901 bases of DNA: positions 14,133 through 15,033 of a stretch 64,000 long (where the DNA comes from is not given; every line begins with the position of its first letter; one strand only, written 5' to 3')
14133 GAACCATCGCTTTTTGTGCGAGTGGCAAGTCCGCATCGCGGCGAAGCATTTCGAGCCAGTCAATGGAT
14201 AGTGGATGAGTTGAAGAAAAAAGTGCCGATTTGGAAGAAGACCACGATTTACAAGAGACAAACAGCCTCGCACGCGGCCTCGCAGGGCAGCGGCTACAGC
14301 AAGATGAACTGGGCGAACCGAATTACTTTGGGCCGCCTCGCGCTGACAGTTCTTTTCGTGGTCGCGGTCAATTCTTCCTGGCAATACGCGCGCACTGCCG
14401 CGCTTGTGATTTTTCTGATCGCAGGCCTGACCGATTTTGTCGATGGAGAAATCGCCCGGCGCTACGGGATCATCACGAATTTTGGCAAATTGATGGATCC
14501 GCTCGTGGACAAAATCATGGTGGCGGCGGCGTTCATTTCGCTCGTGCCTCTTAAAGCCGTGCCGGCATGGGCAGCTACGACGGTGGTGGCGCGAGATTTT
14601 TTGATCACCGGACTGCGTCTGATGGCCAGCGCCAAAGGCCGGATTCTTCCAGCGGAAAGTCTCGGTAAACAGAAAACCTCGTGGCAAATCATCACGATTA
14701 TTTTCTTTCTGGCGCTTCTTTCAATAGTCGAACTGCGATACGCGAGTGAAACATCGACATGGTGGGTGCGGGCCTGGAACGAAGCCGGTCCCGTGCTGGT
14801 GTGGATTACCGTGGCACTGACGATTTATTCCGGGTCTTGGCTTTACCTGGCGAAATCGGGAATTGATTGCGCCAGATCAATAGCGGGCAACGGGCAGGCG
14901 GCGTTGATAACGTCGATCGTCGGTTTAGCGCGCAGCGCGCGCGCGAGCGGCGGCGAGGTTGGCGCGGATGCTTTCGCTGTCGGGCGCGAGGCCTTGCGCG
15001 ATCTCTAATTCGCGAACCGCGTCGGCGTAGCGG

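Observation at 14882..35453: Four same-orientation copies of the tRNA-Gly(UCC) 3' end, with match length decaying with distance: tandem island accretion?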

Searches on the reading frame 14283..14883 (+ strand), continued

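Call 57: find_homologous_proteins(query=L026:15702-16844:+, max_evalue=0.00001)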
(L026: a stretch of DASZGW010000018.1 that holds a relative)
Query L026:15702-16844:+ (381 aa): 1285 proteins with E <= 0.00001 among 8000 candidates; the best 120 are listed.
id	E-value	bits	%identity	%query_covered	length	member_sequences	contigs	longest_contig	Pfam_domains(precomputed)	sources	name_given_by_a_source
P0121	3.5e-197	673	77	100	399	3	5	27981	PF13495.13,PF00589.28,PF02899.24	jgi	jgi:integrase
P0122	4.8e-167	574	68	100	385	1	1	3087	PF00589.28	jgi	jgi:integrase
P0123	1.4e-162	559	66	100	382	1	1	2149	PF00589.28,PF02899.24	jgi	jgi:integrase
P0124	1.4e-156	539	62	100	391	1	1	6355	PF00589.28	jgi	jgi:integrase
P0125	1.5e-156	539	64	100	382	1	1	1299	PF00589.28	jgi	jgi:integrase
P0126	3.5e-155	534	61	99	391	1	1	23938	PF00589.28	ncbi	-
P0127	6.2e-154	530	61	99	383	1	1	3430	PF00589.28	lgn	-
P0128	4.0e-151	521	61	100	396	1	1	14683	PF13102.13,PF00589.28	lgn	-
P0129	8.0e-151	520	61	99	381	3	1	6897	PF00589.28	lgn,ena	-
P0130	5.2e-150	517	60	99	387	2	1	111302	PF00589.28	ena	-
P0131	1.6e-148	513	61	99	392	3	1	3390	PF00589.28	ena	-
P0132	2.0e-148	512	61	99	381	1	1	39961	PF00589.28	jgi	jgi:integrase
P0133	2.5e-148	512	60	99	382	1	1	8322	PF00589.28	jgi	jgi:integrase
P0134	2.9e-143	495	59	99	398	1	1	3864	PF13102.13,PF00589.28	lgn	-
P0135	8.4e-140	484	59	99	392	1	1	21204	PF00589.28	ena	-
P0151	8.3e-133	461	55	99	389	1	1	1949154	PF00589.28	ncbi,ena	-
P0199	3.8e-127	442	54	99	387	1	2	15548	PF00589.28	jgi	jgi:integrase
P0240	1.6e-123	430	54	99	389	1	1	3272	PF14659.13,PF00589.28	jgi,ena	-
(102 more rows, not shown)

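Call 58: find_encoding_contigs(protein=P0121, flank=10000, max_places=3)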
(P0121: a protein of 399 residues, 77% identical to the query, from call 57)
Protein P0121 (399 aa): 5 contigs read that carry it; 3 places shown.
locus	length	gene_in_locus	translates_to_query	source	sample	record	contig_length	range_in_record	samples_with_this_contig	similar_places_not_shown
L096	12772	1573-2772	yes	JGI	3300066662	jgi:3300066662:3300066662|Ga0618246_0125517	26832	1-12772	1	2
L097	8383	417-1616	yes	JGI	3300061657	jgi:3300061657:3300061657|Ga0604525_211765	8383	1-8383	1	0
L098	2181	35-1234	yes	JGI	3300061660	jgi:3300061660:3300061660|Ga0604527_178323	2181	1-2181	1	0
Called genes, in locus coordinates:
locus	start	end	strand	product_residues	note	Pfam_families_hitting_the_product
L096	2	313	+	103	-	?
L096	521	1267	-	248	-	PF00106:adh_short, PF08659:KR, PF23441:SDR (weak), PF13561:adh_short_C2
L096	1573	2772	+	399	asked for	PF02899:Phage_int_SAM_1 (weak), PF13495:Phage_int_SAM_4 (weak), PF00589:Phage_integrase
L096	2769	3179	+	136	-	-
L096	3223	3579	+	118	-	-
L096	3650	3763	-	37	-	-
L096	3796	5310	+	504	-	PF00772:DnaB, PF13481:AAA_25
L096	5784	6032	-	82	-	-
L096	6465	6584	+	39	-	-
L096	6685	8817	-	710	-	PF19335:HMBD, PF00122:E1-E2_ATPase, PF00702:Hydrolase, PF08282:Hydrolase_3 (faint)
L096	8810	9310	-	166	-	PF13474:SnoaL_3 (weak), PF14534:DUF4440 (weak)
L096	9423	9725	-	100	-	-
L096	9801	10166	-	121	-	PF07784:DUF1622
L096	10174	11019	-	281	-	PF14537:Cytochrom_c3_2 (faint)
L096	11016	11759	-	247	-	-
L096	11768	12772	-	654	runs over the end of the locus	PF00970:FAD_binding_6, PF00175:NAD_binding_1, PF00111:Fer2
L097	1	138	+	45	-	?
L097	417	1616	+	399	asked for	PF02899:Phage_int_SAM_1 (weak), PF13495:Phage_int_SAM_4 (weak), PF00589:Phage_integrase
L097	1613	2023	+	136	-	-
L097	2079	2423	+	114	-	-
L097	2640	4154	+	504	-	PF00772:DnaB, PF13481:AAA_25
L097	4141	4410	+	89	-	-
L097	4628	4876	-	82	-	-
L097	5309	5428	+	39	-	-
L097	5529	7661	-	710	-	PF19335:HMBD, PF00122:E1-E2_ATPase, PF00702:Hydrolase, PF08282:Hydrolase_3 (faint)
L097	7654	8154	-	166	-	PF13474:SnoaL_3 (weak), PF14534:DUF4440 (weak)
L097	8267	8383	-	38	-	?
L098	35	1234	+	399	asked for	PF02899:Phage_int_SAM_1 (weak), PF13495:Phage_int_SAM_4 (weak), PF00589:Phage_integrase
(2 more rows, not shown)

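Call 59: find_encoding_contigs(protein=P0130, flank=10000, max_places=2)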
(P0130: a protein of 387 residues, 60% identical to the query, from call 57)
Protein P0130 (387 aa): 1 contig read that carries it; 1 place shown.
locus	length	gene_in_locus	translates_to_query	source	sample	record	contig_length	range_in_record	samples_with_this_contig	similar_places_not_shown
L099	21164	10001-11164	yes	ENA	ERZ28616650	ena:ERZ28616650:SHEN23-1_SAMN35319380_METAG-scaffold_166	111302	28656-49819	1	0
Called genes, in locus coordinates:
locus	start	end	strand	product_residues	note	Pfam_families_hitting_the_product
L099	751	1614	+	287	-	-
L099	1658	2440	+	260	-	-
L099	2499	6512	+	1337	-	PF24251:DUF7453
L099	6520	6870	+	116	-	-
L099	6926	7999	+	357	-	PF12094:DUF3570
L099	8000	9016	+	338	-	PF02424:ApbE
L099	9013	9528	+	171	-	PF00578:AhpC-TSA, PF08534:Redoxin, PF00085:Thioredoxin, PF13905:Thioredoxin_8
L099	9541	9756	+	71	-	PF14086:DUF4266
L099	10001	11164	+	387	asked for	PF00589:Phage_integrase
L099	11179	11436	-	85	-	-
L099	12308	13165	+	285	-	PF13730:HTH_36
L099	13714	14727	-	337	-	-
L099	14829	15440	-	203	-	-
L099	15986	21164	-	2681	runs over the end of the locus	PF03160:Calx-beta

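Call 60: find_encoding_contigs(protein=P0151, flank=10000, max_places=2)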
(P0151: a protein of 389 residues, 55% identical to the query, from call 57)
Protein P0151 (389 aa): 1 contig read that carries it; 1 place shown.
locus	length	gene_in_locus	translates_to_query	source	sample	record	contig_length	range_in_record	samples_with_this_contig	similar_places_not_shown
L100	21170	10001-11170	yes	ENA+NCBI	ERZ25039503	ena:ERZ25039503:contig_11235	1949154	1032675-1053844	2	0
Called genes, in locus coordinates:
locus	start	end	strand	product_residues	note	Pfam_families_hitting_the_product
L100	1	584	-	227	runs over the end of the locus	-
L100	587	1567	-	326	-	PF02547:Queuosine_synth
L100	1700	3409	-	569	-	PF00535:Glycos_transf_2, PF10111:Glyco_tranf_2_2, PF13506:Glyco_transf_21 (weak), PF13641:Glyco_tranf_2_3, PF13632:Glyco_trans_2_3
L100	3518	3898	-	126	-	-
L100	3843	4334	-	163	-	PF03198:Glyco_hydro_72 (weak)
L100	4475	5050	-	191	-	PF07638:Sigma70_ECF, PF04542:Sigma70_r2, PF08281:Sigma70_r4_2, PF04545:Sigma70_r4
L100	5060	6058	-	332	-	PF00561:Abhydrolase_1, PF02129:Peptidase_S15 (weak), PF12146:Hydrolase_4, PF12697:Abhydrolase_6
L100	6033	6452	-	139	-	PF00958:GMP_synt_C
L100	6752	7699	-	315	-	PF00117:GATase (weak)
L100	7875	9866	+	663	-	PF00989:PAS, PF08448:PAS_4, PF13426:PAS_9, PF08448:PAS_4, PF00989:PAS, PF13426:PAS_9, PF08447:PAS_3, PF07730:HisKA_3, +6 more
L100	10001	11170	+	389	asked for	PF00589:Phage_integrase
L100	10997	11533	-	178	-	-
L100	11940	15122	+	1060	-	PF18582:HZS_alpha, PF03781:FGE-sulfatase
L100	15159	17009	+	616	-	PF10282:Lactonase (faint), PF08450:SGL (faint), PF21783:YNCE (faint), PF00034:Cytochrom_C (faint)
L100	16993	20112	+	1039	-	PF18582:HZS_alpha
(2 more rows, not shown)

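Call 75: search_protein_families(library=pfam, proteins=[L026:16844-17362:+, L026:17387-17677:+, L026:17872-18663:+, L026:19235-20446:-, L096:2769-3176:+, L096:3223-3576:+, L099:12308-13162:+, L099:13717-14727:-, L099:14832-15440:-], max_evalue=0.01)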
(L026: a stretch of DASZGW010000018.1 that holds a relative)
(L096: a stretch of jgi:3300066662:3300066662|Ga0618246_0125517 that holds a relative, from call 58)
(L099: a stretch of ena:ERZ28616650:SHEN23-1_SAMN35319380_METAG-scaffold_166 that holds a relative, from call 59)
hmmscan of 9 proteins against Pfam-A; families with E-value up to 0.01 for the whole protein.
L026:16844-17362:+ (173 aa): 0 families

L026:17387-17677:+ (97 aa): 0 families

L026:17872-18663:+ (264 aa): 17 families
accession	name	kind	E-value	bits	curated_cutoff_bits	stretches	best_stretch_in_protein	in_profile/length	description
PF07719.23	TPR_2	-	1.5e-14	53.3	27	0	14-44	3-33/34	Tetratricopeptide repeat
PF13428.12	TPR_14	-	5.9e-12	45.4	23.5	0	205-229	6-30/44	Tetratricopeptide repeat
PF14559.12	TPR_19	-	7.7e-12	45.8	25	1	2-44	15-57/68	Tetratricopeptide repeat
PF13424.12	TPR_12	-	1.8e-10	41.3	30.1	1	126-191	10-76/77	Tetratricopeptide repeat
PF13371.12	TPR_9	-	9.6e-10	38.8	35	2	141-196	10-65/73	Tetratricopeptide repeat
PF13181.12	TPR_8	-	1.6e-08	34.5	25.7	0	13-43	2-32/34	Tetratricopeptide repeat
PF13374.12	TPR_10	-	2.4e-08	34.2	27.5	0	202-227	4-29/42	Tetratricopeptide repeat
PF13174.12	TPR_6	-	5.9e-06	27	26.3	0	15-37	3-25/33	Tetratricopeptide repeat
PF00515.34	TPR_1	-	9.1e-06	25.7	27.8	0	14-44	3-33/34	Tetratricopeptide repeat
PF13431.12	TPR_17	-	2.4e-05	24.7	24.4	0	2-31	3-32/34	Tetratricopeptide repeat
PF13432.12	TPR_16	-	3.8e-05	24.5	32.7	0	125-192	3-63/65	Tetratricopeptide repeat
PF23914.1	TPR_CcmH_CycH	-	4.4e-05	23.8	42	0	1-68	73-143/158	Cytochrome c-type biogenesis protein H TPR domain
PF13176.12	TPR_7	-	0.00016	21.9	27.9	0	204-229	3-28/36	Tetratricopeptide repeat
PF13414.12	TPR_11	-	0.00019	21.5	26.8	0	2-24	18-40/42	TPR repeat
PF16068.10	DUF4810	-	0.00048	21.1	34.7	0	160-195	45-80/85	Domain of unknown function (DUF4810)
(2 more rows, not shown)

L026:19235-20446:- (404 aa): 1 family
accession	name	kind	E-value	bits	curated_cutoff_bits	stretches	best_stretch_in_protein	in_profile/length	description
PF13668.12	Ferritin_2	-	1.2e-05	25.9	24.7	1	64-293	2-131/138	Ferritin-like domain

L096:2769-3176:+ (136 aa): 0 families

L096:3223-3576:+ (118 aa): 1 family
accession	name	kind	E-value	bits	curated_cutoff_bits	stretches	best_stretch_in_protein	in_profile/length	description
PF12728.13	HTH_17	-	0.0002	22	27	1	28-74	11-51/51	Helix-turn-helix domain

L099:12308-13162:+ (285 aa): 1 family
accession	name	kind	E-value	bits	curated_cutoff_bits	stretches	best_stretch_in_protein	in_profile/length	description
PF13730.12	HTH_36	-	1.4e-08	34.9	25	1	89-137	5-53/55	Helix-turn-helix domain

L099:13717-14727:- (337 aa): 1 family
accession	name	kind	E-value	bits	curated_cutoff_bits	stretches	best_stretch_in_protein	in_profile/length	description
PF19749.4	DUF6236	-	0.0018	18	26.2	1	207-333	179-320/324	Family of unknown function (DUF6236)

L099:14832-15440:- (203 aa): 0 families

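Call 82: find_related_loci(query=L026:15702-16844:+, collection=viral_contigs, flank=8000)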
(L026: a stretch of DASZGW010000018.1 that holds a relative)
Query L026:15702-16844:+ (381 aa) in viral_contigs; peptide patterns used: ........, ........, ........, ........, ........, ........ (x = any residue, [..] = any of these).
7 stretches matched a pattern, but none encodes a relative of the query by tblastn (E <= 1e-3).

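Call 84: find_related_loci(query=A9, collection=viral_contigs, flank=8000)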
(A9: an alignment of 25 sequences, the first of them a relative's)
Query A9 (381 aa) in viral_contigs; peptide patterns used: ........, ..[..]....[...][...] (x = any residue, [..] = any of these).
10 stretches matched a pattern, but none encodes a relative of the query by tblastn (E <= 1e-3).

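Call 88: find_encoding_contigs(protein=P0199, flank=10000, max_places=2)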
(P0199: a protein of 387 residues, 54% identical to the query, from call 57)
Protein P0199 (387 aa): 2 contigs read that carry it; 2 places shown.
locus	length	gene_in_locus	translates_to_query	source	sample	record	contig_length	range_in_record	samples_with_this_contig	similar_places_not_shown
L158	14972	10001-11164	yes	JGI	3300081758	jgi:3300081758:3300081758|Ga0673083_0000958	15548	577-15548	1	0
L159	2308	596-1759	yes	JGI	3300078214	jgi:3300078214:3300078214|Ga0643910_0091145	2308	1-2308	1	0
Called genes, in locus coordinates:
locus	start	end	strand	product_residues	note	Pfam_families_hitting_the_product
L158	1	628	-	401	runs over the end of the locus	?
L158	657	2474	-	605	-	PF03717:PBP_dimer, PF00905:Transpeptidase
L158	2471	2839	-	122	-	-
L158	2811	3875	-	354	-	PF01795:Methyltransf_5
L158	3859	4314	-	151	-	PF02381:MraZ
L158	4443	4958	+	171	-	PF05593:RHS_repeat (faint)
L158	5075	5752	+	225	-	PF01618:MotA_ExbB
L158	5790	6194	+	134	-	PF02472:ExbD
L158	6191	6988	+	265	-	-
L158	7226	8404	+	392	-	PF00478:IMPDH, PF01070:FMN_dh, PF03060:NMO (weak), PF05690:ThiG (weak)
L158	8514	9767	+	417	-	PF00109:ketoacyl-synt, PF02801:Ketoacyl-synt_C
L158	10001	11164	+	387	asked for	PF00589:Phage_integrase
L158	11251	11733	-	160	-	-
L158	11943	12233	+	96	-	-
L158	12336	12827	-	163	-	PF04191:PEMT, PF04140:ICMT, PF01222:ERG4_ERG24 (weak)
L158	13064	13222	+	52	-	-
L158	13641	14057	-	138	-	PF01903:CbiX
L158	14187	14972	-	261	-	?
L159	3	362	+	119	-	?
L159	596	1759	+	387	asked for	PF00589:Phage_integrase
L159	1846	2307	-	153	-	?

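Call 89: find_encoding_contigs(protein=P0240, flank=10000, max_places=2)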
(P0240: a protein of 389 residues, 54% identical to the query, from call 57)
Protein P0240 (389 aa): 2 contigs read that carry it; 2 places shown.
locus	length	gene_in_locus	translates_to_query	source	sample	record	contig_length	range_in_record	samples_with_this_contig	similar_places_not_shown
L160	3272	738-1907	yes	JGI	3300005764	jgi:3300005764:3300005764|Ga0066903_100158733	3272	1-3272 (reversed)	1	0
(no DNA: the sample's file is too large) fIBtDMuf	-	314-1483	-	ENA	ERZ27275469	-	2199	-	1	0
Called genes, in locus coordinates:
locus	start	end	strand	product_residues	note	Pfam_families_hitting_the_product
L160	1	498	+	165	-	?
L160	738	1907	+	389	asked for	PF14659:Phage_int_SAM_3 (weak), PF00589:Phage_integrase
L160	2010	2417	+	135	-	-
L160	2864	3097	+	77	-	-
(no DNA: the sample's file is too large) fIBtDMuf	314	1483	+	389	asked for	PF14659:Phage_int_SAM_3 (weak), PF00589:Phage_integrase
